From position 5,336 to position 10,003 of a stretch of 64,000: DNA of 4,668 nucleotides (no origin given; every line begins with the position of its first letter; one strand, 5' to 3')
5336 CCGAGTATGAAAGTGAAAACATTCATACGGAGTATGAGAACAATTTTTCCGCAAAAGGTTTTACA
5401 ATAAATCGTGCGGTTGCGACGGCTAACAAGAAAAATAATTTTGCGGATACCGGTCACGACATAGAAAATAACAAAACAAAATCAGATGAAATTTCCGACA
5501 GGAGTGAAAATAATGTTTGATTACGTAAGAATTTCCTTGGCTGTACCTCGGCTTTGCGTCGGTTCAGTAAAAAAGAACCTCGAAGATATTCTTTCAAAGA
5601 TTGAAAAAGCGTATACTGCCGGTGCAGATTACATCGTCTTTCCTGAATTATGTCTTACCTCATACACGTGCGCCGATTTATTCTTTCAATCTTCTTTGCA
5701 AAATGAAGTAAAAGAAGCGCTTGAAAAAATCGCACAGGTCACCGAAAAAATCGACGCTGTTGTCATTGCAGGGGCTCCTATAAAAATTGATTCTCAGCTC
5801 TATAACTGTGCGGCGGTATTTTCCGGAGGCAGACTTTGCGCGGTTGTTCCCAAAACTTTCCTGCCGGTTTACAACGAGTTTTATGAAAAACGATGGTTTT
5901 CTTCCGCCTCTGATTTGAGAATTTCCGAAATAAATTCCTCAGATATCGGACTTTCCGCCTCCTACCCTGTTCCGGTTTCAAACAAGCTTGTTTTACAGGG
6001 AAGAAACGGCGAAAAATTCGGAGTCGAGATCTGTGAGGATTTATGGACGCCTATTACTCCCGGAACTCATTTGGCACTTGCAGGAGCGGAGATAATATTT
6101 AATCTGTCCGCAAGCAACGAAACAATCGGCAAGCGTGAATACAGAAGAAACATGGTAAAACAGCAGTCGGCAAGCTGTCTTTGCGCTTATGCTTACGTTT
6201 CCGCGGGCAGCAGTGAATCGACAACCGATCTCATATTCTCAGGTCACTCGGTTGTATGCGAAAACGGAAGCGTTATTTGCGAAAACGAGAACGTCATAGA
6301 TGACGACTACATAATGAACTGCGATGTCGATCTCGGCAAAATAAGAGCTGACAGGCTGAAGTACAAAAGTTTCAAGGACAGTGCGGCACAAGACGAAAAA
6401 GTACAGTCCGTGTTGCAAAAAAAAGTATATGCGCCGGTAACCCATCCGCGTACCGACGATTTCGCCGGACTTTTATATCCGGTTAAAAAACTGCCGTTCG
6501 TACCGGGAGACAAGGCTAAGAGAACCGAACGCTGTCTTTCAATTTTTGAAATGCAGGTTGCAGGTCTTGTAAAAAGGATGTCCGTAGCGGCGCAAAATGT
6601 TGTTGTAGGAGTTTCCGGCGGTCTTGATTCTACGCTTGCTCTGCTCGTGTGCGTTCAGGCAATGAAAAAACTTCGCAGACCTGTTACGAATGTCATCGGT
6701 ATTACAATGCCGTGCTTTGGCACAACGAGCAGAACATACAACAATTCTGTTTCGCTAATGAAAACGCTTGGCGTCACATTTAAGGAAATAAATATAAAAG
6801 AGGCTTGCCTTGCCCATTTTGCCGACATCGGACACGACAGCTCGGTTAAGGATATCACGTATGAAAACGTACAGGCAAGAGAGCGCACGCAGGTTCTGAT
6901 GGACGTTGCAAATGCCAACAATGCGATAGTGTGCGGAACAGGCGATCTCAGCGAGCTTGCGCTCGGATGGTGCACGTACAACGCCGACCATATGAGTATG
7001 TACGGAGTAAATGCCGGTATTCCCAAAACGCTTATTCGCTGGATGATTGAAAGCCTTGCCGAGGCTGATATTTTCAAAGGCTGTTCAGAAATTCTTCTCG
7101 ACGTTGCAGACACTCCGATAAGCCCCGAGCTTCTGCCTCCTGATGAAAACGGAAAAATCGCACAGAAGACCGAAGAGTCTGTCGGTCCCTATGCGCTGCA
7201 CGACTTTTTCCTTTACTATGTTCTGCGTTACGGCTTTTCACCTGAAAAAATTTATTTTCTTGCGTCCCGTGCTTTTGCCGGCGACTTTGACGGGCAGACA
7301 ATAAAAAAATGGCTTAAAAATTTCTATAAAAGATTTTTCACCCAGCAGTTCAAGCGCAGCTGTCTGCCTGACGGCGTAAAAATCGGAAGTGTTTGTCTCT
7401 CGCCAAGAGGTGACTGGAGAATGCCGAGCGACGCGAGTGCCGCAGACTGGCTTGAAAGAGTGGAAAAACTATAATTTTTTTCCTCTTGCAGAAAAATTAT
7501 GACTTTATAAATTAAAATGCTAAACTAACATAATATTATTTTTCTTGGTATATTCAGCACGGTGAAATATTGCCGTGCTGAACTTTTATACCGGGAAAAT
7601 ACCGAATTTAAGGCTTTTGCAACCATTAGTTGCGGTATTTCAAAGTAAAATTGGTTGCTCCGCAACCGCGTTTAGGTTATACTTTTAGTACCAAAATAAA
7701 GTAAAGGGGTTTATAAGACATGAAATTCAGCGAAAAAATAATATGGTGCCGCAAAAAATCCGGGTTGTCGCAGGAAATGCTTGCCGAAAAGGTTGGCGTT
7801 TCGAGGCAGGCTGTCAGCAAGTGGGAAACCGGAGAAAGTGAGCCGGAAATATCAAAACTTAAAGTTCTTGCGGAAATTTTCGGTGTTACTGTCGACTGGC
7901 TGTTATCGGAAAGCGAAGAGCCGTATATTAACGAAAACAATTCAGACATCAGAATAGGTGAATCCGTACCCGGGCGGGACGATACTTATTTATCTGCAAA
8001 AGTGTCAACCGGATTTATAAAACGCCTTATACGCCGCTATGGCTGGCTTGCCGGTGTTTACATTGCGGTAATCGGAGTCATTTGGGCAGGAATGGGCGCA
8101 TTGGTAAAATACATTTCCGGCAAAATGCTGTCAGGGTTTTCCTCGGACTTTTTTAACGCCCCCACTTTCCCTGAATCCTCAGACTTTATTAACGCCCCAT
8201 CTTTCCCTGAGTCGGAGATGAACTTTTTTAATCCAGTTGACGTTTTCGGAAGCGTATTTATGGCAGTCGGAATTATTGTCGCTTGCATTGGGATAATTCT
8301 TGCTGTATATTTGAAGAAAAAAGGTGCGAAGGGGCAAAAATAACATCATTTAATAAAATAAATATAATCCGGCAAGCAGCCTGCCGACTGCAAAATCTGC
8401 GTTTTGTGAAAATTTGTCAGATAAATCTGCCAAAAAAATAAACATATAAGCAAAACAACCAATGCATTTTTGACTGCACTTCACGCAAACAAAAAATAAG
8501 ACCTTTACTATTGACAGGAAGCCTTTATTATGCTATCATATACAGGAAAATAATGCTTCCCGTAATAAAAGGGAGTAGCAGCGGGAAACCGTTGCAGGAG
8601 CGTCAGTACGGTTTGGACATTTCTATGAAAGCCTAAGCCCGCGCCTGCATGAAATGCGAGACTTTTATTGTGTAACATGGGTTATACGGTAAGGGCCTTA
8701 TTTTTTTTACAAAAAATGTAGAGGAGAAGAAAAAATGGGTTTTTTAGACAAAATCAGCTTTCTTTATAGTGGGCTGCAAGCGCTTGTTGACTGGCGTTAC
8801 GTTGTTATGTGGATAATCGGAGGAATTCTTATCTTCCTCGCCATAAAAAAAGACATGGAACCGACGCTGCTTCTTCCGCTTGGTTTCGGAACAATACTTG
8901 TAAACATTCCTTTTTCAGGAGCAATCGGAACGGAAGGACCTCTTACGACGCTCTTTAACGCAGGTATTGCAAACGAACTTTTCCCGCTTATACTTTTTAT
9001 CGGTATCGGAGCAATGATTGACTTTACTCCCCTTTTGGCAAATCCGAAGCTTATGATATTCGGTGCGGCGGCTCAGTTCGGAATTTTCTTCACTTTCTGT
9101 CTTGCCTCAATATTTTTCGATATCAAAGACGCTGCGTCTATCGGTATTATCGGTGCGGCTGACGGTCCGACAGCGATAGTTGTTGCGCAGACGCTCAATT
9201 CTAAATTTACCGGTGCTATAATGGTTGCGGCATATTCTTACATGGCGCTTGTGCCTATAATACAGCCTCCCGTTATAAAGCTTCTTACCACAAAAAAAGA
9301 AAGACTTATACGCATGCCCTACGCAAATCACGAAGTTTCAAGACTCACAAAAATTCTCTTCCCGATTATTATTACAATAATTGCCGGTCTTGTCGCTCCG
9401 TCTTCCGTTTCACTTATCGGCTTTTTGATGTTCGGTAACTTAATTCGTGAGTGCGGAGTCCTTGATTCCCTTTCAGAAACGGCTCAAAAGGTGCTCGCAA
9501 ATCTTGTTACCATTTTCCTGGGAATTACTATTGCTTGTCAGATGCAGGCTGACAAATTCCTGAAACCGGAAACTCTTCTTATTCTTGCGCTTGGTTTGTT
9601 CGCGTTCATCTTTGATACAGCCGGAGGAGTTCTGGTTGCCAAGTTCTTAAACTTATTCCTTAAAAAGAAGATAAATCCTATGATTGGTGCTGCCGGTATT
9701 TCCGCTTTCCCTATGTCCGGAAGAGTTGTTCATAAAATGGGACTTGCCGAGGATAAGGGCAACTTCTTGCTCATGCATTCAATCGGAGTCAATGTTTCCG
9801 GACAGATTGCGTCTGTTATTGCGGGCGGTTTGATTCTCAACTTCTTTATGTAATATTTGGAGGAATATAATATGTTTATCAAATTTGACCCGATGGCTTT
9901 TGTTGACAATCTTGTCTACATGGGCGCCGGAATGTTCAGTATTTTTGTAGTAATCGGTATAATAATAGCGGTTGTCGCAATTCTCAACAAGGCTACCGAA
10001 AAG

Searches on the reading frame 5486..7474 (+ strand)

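Call 41: search_protein_families(library=pfam, proteins=[window:5486-7474:+], max_evalue=0.0001)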
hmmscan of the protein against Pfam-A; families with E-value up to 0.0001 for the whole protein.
window:5486-7474:+ (662 aa): 2 families
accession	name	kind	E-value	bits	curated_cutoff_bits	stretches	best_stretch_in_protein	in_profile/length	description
PF02540.23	NAD_synthase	-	1.6e-26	93.4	21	1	367-502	16-144/242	NAD synthase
PF00795.27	CN_hydrolase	-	3e-19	69.8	23.2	1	27-288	13-253/256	Carbon-nitrogen hydrolase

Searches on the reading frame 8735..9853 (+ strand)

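Call 41: search_protein_families(library=pfam, proteins=[window:8735-9853:+], max_evalue=0.0001)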
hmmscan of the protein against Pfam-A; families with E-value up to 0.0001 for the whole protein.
window:8735-9853:+ (372 aa): 1 family
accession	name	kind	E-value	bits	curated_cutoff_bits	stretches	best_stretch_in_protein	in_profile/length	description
PF03977.18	OAD_beta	-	4.8e-150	499.9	31.6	1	23-371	3-349/349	Na+-transporting oxaloacetate decarboxylase beta subunit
